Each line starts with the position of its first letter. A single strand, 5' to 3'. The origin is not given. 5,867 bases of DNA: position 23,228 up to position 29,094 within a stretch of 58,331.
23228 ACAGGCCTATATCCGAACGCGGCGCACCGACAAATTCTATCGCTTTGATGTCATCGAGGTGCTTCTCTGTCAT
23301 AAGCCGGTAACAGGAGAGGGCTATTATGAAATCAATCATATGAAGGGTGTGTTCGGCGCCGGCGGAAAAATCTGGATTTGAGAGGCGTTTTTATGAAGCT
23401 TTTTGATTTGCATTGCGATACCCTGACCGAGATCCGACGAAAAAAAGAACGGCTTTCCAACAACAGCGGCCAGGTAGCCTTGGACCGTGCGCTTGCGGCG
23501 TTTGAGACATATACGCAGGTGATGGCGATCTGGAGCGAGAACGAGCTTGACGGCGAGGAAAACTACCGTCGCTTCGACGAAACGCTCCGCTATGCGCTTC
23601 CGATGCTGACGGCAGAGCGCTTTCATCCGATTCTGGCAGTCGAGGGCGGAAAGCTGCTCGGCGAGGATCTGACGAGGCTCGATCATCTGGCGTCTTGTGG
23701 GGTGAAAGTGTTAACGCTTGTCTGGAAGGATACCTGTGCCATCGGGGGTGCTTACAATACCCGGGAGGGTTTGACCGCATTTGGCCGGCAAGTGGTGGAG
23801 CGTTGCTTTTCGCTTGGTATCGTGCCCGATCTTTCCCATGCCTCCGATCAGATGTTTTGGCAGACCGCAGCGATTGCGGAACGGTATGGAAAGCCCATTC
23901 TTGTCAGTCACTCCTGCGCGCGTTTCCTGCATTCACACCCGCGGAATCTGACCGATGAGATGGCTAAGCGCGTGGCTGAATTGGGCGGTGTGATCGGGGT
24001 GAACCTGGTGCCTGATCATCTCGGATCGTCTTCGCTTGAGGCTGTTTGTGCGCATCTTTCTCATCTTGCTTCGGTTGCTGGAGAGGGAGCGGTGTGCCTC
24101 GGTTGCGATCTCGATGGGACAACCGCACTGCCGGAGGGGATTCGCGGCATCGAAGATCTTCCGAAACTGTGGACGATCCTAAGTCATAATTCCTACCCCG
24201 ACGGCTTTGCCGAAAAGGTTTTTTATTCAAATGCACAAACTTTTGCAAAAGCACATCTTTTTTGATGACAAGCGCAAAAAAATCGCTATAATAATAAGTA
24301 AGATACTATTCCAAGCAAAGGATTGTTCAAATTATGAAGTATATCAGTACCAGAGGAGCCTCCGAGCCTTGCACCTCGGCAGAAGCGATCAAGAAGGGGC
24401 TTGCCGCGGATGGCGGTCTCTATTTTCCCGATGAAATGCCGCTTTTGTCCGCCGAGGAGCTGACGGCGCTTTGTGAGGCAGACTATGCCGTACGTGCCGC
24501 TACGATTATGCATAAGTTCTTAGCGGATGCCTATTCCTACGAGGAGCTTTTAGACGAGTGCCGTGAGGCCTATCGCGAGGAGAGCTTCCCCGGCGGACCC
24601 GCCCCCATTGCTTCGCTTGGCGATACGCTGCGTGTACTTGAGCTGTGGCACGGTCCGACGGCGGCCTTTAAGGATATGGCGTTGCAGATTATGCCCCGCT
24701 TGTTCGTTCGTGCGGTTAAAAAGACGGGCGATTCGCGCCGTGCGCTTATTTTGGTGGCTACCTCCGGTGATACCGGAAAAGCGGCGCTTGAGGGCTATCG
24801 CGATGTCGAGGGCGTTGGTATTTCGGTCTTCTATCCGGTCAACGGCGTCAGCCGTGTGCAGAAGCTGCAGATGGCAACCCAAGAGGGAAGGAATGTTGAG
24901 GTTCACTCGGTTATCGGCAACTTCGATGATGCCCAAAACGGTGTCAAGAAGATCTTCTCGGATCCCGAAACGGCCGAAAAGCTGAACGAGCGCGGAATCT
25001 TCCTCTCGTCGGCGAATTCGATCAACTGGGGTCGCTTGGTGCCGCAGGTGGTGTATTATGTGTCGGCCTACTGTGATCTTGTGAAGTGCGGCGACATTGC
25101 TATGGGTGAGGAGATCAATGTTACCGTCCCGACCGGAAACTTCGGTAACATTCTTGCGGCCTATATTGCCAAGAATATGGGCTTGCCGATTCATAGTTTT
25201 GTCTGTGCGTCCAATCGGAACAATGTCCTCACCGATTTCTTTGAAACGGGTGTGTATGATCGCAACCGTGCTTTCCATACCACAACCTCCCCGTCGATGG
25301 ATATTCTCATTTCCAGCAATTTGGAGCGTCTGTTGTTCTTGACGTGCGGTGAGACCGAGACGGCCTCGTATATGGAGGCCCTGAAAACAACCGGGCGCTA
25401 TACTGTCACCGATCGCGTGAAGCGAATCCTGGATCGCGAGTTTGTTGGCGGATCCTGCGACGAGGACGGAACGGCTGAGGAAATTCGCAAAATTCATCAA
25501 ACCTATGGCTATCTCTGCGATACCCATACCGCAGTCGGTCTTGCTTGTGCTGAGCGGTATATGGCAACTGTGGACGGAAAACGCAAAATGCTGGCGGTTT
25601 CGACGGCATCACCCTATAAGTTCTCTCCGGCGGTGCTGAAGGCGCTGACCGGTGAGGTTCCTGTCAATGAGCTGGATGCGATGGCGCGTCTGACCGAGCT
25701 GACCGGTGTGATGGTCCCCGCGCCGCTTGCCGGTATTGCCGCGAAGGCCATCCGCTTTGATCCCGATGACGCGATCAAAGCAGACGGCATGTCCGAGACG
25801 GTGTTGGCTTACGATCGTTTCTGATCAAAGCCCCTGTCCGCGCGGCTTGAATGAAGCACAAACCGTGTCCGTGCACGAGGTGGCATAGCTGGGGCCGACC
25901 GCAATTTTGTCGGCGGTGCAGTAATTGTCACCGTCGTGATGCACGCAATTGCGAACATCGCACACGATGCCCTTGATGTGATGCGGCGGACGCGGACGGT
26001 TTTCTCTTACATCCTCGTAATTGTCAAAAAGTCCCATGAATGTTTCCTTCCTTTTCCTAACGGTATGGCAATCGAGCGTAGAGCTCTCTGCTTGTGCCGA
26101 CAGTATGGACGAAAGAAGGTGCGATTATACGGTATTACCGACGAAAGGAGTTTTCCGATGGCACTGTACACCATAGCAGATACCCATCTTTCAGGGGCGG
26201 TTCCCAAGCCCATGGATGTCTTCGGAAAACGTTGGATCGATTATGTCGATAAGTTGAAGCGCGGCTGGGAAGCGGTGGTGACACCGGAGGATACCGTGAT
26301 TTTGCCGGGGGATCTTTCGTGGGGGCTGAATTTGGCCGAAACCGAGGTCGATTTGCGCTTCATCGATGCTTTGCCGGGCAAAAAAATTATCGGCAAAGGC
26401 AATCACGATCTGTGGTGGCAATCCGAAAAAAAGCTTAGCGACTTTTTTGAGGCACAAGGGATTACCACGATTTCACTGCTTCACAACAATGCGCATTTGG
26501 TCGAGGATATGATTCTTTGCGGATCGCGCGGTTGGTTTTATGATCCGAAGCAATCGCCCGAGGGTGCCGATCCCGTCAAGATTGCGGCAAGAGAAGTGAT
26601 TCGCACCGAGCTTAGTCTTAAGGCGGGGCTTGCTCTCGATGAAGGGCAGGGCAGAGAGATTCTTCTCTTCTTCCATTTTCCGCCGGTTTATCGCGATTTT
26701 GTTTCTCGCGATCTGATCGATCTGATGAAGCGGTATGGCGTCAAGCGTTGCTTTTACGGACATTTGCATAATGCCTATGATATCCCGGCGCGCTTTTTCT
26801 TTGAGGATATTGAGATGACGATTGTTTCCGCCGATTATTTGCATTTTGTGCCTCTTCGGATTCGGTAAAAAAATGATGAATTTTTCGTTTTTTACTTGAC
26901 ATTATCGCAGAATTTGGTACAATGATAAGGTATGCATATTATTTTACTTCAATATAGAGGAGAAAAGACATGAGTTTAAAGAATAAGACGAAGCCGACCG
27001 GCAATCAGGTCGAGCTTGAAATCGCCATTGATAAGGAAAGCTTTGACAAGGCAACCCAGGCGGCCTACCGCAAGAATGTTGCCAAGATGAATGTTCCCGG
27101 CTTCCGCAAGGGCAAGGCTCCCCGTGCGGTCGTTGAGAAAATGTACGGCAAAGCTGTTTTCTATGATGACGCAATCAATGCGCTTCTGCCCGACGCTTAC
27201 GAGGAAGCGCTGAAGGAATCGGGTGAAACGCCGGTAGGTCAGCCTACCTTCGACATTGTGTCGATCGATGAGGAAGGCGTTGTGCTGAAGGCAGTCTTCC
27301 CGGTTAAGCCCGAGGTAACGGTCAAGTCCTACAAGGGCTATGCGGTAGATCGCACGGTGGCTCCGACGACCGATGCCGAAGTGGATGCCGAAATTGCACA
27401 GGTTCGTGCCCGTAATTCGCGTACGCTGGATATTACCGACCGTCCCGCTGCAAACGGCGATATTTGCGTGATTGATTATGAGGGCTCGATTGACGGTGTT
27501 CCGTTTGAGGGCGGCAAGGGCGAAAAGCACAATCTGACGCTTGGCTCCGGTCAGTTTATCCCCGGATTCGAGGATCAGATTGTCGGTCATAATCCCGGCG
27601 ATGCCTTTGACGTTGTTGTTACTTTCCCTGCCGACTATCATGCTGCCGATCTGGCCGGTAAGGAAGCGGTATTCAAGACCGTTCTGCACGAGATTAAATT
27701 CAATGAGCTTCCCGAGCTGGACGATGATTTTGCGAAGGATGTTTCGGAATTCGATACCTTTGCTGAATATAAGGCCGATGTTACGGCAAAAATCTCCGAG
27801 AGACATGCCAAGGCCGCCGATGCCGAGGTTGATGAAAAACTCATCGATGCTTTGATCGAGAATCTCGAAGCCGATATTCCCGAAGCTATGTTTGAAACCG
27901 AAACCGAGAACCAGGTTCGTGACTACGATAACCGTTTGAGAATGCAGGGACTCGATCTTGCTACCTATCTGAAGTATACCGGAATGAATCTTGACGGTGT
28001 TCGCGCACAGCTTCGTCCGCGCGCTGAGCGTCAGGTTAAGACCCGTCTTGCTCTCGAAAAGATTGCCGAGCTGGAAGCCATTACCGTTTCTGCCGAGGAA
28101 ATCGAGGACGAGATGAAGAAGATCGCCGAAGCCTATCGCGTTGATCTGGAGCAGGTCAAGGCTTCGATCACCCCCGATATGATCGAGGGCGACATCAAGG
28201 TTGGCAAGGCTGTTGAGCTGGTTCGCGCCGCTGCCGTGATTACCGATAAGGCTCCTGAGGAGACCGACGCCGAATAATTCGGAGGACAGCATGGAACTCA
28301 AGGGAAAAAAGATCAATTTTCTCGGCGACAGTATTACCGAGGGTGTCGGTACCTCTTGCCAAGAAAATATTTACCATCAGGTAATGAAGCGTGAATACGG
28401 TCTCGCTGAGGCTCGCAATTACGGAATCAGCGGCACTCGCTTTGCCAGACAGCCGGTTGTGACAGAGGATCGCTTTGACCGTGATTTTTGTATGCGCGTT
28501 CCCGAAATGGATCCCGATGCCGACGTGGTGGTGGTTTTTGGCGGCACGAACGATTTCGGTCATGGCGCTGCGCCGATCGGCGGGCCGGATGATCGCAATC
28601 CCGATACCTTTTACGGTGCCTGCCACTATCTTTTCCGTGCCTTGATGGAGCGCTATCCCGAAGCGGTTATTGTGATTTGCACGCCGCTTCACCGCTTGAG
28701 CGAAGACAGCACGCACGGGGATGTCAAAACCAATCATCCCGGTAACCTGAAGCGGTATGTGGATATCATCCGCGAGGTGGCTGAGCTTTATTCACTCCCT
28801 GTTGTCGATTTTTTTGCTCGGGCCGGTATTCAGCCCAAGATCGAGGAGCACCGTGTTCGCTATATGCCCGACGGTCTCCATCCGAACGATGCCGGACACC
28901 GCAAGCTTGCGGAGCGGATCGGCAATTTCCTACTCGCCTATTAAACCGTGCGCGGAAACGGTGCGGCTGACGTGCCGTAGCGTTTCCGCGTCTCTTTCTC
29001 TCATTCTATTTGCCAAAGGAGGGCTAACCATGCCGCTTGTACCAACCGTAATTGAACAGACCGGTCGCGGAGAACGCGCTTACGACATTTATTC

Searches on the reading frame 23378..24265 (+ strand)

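Call 49: search_protein_families(library=pfam, proteins=[window:23378-24265:+], max_evalue=0.0001)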
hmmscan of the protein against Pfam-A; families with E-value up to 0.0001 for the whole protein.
window:23378-24265:+ (295 aa): 1 family
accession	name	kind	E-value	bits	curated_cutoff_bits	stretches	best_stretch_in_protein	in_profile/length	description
PF01244.27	Peptidase_M19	-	4.6e-56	190.7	26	1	79-287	102-314/319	Membrane dipeptidase (Peptidase family M19)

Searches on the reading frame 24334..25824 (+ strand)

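Call 49: search_protein_families(library=pfam, proteins=[window:24334-25824:+], max_evalue=0.0001)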
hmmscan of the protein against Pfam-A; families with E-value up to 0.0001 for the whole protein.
window:24334-25824:+ (496 aa): 3 families
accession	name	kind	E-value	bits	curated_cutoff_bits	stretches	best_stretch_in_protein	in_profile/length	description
PF14821.11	Thr_synth_N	-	1.9e-19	70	25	1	2-80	1-79/79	Threonine synthase N terminus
PF00291.31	PALP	-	1.5e-11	44.7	35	1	104-424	29-294/295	Pyridoxal-phosphate dependent enzyme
PF24857.1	THR4_C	-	8.6e-09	35.9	27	1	399-442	1-45/85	Threonine synthase, C-terminal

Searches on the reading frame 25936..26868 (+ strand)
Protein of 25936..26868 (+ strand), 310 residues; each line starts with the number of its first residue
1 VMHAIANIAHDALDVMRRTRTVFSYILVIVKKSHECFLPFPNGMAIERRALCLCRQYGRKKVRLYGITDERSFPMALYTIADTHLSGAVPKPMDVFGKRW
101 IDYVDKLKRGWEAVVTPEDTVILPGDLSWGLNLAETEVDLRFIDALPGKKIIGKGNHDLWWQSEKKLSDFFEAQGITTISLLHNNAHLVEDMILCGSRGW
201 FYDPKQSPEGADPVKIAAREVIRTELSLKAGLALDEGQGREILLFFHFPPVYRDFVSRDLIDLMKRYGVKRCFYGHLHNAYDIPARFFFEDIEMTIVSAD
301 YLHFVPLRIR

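Call 49: search_protein_families(library=pfam, proteins=[window:25936-26868:+], max_evalue=0.0001)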
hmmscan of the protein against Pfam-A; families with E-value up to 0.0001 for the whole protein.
window:25936-26868:+ (310 aa): 1 family
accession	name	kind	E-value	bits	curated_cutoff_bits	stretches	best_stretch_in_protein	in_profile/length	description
PF00149.33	Metallophos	-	1.9e-08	35.4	21.5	1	79-279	5-190/191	Calcineurin-like phosphoesterase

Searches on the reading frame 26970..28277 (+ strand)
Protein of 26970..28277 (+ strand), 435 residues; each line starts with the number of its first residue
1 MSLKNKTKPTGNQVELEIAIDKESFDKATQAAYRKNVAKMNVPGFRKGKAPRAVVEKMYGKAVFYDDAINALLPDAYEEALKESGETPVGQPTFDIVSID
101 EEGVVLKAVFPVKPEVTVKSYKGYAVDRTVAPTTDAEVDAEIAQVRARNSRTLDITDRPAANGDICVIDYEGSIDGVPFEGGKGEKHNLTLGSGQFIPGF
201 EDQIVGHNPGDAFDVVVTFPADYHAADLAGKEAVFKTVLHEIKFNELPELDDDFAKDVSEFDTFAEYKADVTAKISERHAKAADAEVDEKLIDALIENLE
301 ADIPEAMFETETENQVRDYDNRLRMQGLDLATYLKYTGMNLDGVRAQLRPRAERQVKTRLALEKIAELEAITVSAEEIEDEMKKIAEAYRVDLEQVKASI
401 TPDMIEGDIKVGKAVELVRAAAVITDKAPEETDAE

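Call 49: search_protein_families(library=pfam, proteins=[window:26970-28277:+], max_evalue=0.0001)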
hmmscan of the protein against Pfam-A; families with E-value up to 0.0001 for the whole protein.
window:26970-28277:+ (435 aa): 3 families
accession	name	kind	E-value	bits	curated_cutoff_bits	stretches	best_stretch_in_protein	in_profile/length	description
PF05697.18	Trigger_N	-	2.6e-41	141.7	22.2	1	4-144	4-143/144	Bacterial trigger factor protein (TF)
PF05698.19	Trigger_C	-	2e-34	119.4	22.7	1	263-418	1-160/162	Bacterial trigger factor protein (TF) C-terminus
PF00254.34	FKBP_C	-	6.8e-17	62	21.1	1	158-237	3-91/94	FKBP-type peptidyl-prolyl cis-trans isomerase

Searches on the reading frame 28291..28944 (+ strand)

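Call 49: search_protein_families(library=pfam, proteins=[window:28291-28944:+], max_evalue=0.0001)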
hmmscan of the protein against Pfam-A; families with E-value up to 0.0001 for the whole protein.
window:28291-28944:+ (217 aa): 2 families
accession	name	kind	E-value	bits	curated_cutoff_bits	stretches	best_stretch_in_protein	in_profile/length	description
PF13472.12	Lipase_GDSL_2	-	5.3e-28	99.1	32.9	1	10-204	1-177/178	GDSL-like Lipase/Acylhydrolase family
PF00657.28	Lipase_GDSL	-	2.3e-17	64.3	23.6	1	10-210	3-208/208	GDSL-like Lipase/Acylhydrolase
